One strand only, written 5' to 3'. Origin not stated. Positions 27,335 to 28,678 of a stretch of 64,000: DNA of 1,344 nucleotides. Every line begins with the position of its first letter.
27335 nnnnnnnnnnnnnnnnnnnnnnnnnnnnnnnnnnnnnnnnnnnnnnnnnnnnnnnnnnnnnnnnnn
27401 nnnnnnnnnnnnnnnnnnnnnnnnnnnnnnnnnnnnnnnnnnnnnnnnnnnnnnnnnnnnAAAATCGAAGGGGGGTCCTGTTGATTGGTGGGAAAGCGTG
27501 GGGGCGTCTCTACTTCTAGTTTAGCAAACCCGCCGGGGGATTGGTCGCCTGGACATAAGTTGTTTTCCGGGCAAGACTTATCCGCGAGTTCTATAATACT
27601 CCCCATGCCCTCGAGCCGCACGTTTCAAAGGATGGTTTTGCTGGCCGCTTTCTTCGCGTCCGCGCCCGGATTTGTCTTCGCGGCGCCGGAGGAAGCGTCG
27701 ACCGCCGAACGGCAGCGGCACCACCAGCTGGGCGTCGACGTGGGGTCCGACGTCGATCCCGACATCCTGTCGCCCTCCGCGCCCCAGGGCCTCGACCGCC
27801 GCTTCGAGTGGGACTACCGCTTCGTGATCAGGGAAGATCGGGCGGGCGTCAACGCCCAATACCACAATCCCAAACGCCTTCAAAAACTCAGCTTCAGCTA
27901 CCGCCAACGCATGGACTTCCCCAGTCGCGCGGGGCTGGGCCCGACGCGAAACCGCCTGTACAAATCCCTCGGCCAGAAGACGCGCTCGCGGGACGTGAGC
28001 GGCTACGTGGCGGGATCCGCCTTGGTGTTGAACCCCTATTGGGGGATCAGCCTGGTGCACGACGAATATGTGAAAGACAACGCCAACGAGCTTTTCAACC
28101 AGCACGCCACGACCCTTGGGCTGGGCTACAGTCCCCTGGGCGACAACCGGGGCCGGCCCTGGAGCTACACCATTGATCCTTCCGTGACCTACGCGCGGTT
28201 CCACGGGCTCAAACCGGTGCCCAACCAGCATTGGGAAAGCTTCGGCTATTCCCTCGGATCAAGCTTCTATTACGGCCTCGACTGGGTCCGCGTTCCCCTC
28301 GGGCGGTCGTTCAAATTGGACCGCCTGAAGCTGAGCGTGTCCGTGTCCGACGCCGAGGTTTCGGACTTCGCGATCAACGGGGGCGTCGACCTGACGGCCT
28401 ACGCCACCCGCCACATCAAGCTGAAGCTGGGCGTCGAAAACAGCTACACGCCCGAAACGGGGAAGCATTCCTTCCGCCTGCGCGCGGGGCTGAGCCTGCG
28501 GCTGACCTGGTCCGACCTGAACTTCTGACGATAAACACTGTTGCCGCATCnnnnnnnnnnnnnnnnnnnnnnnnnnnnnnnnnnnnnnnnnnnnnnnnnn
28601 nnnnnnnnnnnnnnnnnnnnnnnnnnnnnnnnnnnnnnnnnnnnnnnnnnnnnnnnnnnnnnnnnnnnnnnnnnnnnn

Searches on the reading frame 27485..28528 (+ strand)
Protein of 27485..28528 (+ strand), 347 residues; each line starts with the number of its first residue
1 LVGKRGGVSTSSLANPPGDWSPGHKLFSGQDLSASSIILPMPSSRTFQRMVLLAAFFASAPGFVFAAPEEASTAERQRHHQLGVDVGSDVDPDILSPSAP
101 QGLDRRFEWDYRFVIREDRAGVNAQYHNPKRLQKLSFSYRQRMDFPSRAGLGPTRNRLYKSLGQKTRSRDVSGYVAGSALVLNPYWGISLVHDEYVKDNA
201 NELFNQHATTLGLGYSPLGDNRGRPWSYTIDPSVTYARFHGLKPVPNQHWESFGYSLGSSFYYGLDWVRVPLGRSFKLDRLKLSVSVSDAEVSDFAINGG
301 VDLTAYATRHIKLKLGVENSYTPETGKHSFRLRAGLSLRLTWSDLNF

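Call 3: search_protein_families(library=pfam, proteins=[window:27485-28528:+], max_evalue=0.01)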
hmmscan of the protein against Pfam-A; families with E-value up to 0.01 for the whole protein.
window:27485-28528:+ (347 aa): 0 families

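Call 75: search_protein_families(library=padloc, proteins=[window:27485-28528:+], max_evalue=0.001)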
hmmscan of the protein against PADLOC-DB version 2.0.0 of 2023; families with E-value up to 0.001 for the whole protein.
window:27485-28528:+ (347 aa): 0 families
